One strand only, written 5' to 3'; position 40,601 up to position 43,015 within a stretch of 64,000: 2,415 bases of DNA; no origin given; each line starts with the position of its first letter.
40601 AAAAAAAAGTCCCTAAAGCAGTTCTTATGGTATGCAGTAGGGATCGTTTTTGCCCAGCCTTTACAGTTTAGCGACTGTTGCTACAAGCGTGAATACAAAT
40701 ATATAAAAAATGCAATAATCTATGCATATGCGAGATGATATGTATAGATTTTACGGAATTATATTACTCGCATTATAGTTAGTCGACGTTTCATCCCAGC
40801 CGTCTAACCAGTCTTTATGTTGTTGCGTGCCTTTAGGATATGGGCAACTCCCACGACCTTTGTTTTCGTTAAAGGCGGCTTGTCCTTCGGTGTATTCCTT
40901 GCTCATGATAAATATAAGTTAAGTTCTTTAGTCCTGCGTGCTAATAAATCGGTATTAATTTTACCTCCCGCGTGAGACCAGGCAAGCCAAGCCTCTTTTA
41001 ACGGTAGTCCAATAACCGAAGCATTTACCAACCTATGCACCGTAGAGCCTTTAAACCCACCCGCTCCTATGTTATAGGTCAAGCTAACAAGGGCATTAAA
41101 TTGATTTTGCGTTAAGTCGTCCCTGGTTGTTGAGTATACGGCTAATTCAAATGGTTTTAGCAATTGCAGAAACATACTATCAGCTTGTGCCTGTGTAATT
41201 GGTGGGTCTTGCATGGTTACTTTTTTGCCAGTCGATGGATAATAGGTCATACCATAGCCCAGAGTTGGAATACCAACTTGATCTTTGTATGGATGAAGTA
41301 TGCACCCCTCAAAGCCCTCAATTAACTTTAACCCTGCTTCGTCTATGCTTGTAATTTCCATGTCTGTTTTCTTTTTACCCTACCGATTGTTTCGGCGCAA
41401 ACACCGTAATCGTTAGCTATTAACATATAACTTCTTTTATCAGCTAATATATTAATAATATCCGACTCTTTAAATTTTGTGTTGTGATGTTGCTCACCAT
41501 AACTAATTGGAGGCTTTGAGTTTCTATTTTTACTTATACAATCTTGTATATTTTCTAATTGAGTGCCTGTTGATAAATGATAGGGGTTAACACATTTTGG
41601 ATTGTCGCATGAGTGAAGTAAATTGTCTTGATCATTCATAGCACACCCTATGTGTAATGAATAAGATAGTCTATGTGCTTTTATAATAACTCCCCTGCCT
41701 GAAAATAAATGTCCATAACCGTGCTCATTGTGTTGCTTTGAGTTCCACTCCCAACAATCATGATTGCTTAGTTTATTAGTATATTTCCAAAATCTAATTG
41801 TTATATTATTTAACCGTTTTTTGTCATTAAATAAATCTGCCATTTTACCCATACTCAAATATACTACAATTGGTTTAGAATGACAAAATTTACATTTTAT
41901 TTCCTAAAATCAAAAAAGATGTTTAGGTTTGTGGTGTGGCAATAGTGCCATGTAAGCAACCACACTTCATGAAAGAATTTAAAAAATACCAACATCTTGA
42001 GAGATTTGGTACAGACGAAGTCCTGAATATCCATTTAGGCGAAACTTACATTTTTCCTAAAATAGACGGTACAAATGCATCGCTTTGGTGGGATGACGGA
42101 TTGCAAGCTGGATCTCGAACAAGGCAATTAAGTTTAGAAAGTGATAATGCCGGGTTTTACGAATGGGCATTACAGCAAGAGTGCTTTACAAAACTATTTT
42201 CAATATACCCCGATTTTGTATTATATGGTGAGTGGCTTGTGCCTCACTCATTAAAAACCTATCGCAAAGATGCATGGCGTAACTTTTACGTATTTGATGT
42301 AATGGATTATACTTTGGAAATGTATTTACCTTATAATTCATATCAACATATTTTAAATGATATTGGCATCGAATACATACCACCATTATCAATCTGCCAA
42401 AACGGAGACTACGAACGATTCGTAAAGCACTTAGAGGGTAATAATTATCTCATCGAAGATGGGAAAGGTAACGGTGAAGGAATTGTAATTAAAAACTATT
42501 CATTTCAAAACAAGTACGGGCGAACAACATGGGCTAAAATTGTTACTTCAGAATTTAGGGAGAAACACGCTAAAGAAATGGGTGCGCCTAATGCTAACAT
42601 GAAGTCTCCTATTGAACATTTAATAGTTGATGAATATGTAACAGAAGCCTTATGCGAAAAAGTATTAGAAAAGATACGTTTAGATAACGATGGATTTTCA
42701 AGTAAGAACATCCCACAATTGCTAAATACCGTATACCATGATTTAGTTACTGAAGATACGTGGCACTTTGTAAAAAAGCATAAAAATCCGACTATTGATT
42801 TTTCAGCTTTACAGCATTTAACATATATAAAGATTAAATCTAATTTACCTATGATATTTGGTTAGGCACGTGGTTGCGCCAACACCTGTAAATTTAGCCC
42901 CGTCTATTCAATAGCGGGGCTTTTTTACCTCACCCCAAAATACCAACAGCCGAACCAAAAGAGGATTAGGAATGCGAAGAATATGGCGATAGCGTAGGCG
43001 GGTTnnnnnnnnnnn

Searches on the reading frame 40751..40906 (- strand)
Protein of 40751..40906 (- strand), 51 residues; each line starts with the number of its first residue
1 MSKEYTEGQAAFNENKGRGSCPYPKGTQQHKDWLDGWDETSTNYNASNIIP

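Call 57: search_protein_families(library=pfam, proteins=[window:40751-40906:-], max_evalue=0.01)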
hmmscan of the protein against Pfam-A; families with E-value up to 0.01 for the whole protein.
window:40751-40906:- (51 aa): 1 family
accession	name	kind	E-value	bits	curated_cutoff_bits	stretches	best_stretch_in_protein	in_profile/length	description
PF04957.18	RMF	-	1.6e-07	31.7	27.9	1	3-40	11-48/53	Ribosome modulation factor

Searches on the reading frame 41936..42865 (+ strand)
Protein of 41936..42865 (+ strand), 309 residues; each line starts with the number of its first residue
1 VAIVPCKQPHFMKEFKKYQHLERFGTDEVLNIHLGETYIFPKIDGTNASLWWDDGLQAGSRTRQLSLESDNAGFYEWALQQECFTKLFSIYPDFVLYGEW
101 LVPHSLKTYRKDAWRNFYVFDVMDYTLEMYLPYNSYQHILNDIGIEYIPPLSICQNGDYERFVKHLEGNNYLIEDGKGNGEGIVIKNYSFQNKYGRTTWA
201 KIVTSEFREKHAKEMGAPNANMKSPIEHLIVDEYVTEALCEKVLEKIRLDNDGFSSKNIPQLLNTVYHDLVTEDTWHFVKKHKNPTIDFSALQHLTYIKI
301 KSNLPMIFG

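Call 48: find_encoding_contigs(protein=window:41936-42865:+, flank=10000, max_places=1)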
Protein window:41936-42865:+ (309 aa): 1 contig read that carries it; 1 place shown.
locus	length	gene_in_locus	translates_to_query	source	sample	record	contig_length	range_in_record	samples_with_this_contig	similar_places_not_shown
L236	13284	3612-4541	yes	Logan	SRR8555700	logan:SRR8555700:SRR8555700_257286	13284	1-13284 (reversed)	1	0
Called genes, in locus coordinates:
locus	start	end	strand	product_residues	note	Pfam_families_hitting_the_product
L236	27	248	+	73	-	-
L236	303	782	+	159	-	-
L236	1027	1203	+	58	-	-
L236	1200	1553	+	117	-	PF14279:HNH_5 (weak)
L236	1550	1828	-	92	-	-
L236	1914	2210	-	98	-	-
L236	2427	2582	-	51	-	PF04957:RMF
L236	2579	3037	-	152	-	PF00959:Phage_lysozyme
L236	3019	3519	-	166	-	-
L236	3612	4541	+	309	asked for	PF09414:RNA_ligase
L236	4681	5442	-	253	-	PF01223:Endonuclease_NS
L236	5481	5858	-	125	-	PF18925:DUF5675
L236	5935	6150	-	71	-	-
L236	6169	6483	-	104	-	-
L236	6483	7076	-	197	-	-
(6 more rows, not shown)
